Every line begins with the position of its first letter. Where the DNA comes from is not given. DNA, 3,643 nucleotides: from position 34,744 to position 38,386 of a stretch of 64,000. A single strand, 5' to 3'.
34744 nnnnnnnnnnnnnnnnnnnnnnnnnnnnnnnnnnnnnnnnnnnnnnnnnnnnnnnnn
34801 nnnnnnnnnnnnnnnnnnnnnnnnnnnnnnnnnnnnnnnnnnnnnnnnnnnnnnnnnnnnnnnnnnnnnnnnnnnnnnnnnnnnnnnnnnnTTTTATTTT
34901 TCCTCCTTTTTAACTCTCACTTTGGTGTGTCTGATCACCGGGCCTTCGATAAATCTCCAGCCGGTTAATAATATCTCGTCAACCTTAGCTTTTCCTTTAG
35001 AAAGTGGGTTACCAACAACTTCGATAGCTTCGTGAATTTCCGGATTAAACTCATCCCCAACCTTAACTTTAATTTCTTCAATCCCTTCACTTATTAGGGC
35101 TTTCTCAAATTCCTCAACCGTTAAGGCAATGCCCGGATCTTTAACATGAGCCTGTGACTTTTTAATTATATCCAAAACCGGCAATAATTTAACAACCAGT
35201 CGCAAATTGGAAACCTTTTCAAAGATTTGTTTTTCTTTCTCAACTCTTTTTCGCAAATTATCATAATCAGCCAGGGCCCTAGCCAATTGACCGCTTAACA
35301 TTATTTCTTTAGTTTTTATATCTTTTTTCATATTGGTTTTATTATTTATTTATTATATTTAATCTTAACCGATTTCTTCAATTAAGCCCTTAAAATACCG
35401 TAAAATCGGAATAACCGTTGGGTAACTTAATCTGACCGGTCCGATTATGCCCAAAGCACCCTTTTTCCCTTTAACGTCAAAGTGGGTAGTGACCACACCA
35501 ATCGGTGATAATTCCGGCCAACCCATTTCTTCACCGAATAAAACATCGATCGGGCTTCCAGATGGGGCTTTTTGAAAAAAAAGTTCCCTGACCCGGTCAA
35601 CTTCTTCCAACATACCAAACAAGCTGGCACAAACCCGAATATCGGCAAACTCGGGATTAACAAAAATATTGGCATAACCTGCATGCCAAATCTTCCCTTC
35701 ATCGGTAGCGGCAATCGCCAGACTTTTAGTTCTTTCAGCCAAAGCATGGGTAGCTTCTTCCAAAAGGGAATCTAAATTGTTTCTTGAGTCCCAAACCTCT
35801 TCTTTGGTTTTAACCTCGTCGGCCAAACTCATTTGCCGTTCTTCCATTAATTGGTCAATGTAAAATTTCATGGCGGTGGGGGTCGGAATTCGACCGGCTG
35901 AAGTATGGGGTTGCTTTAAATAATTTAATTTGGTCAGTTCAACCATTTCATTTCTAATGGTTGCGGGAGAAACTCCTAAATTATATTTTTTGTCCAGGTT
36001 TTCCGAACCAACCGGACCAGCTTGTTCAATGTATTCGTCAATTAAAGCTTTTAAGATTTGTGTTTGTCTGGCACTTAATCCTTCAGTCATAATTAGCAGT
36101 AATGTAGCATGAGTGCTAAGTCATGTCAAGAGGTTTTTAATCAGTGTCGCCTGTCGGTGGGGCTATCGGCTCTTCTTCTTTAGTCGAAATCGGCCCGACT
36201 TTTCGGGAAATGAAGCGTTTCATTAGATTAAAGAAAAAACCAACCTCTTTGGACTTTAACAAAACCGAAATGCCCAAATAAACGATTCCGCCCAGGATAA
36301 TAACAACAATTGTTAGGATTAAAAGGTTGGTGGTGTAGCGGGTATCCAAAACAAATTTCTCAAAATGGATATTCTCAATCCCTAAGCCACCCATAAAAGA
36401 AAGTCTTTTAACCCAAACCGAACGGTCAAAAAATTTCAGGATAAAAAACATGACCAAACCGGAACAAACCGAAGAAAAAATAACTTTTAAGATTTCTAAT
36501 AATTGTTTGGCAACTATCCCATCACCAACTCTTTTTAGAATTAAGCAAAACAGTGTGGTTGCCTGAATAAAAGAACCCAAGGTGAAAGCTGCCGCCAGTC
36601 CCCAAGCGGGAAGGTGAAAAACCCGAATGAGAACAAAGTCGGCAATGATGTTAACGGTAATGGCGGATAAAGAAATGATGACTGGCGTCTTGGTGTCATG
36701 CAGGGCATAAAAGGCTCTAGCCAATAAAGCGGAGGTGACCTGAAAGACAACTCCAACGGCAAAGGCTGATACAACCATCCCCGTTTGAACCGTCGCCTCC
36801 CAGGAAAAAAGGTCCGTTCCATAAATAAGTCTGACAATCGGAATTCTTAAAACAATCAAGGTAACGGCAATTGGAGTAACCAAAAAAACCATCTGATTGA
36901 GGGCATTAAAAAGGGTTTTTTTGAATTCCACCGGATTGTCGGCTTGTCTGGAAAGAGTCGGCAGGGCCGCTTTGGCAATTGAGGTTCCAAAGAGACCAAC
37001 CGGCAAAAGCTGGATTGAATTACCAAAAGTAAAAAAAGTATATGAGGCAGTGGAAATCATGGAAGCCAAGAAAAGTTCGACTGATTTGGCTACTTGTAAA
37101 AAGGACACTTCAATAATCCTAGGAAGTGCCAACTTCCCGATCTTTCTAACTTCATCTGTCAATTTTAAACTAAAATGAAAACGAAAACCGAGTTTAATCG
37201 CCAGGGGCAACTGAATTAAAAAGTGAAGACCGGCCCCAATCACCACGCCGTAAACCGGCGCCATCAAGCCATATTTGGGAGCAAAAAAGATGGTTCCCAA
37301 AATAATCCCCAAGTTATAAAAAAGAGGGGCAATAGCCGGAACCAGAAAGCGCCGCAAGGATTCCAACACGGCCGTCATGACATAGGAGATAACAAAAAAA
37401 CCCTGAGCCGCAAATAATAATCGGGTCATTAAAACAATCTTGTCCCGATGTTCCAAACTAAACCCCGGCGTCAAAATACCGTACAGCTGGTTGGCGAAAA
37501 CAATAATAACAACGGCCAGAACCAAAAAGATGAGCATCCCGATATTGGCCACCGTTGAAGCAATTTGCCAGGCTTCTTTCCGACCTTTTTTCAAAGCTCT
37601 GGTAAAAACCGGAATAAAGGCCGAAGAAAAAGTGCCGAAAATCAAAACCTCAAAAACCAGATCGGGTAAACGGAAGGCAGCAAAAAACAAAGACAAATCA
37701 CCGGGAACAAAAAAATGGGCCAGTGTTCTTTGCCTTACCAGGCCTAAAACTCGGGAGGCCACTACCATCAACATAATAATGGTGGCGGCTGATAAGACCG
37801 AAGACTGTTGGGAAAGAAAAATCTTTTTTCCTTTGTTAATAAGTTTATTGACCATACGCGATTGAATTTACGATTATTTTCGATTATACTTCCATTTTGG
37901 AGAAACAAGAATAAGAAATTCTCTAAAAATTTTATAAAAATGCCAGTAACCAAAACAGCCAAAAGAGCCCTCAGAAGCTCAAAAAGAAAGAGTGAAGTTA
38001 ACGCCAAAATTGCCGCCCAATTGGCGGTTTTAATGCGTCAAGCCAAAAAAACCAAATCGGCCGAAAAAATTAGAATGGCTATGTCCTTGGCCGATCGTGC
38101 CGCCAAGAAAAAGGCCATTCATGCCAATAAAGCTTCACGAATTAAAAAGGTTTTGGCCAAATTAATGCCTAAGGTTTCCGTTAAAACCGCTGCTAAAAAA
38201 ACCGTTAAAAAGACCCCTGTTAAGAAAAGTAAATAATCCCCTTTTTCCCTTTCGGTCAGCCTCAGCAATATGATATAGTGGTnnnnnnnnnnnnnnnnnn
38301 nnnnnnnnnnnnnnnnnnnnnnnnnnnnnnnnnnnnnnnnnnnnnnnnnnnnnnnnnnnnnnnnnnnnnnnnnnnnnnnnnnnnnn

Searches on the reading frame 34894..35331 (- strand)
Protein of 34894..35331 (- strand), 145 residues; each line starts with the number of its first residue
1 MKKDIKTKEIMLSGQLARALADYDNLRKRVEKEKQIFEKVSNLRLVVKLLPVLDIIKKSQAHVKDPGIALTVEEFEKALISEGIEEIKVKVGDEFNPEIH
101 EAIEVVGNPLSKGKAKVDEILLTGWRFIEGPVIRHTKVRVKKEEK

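Call 17: search_protein_families(library=pfam, proteins=[window:34894-35331:-], max_evalue=0.01)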
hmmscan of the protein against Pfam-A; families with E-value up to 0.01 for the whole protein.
window:34894-35331:- (145 aa): 1 family
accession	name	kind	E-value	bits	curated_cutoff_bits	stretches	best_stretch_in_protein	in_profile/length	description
PF01025.24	GrpE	-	2.4e-21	76.6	25.8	1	9-142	27-165/165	GrpE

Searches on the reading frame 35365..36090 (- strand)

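Call 17: search_protein_families(library=pfam, proteins=[window:35365-36090:-], max_evalue=0.01)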
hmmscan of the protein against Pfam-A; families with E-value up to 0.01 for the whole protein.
window:35365-36090:- (241 aa): 3 families
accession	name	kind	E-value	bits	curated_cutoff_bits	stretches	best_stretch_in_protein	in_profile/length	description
PF01628.27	HrcA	-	2.3e-19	70.7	22.2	1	90-227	90-215/215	HrcA protein C terminal domain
PF03444.21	HrcA_DNA-bdg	-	4.9e-06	26.6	21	1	5-75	2-71/79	Winged helix-turn-helix transcription repressor, HrcA DNA-binding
PF08220.18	HTH_DeoR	-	0.0076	16.4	21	0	19-65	7-51/57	DeoR-like helix-turn-helix domain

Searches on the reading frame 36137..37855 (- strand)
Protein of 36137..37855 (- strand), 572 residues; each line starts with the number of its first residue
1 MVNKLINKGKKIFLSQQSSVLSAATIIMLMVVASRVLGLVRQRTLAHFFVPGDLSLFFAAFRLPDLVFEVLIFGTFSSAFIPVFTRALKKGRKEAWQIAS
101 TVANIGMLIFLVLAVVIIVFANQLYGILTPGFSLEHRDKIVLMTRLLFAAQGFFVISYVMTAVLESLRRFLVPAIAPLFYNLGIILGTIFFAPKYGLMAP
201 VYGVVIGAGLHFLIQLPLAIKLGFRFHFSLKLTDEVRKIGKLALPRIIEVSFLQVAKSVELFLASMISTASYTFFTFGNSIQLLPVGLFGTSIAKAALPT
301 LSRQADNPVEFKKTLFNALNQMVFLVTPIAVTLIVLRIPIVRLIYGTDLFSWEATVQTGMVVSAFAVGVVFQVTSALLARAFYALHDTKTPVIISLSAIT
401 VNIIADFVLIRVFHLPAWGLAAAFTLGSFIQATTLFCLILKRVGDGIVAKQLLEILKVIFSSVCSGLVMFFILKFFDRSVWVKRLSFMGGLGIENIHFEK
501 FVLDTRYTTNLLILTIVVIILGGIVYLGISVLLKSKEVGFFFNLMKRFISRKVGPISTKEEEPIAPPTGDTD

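Call 17: search_protein_families(library=pfam, proteins=[window:36137-37855:-], max_evalue=0.01)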
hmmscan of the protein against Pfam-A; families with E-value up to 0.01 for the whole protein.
window:36137-37855:- (572 aa): 3 families
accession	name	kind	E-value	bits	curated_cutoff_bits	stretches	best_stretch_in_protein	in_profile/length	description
PF03023.19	MurJ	-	6e-71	239.8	27.4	1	52-473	9-434/451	Lipid II flippase MurJ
PF13440.11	Polysacc_synt_3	-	1.7e-10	41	23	1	100-347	48-286/293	Polysaccharide biosynthesis protein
PF01554.23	MatE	-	0.0072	16.5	24.9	1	248-407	4-160/161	MatE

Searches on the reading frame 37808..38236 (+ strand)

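Call 17: search_protein_families(library=pfam, proteins=[window:37808-38236:+], max_evalue=0.01)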
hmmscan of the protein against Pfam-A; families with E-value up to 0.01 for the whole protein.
window:37808-38236:+ (142 aa): 1 family
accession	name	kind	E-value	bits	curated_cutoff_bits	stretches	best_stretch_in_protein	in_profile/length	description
PF01649.23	Ribosomal_S20p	-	0.0027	18.7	29.5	1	48-119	11-81/83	Ribosomal protein S20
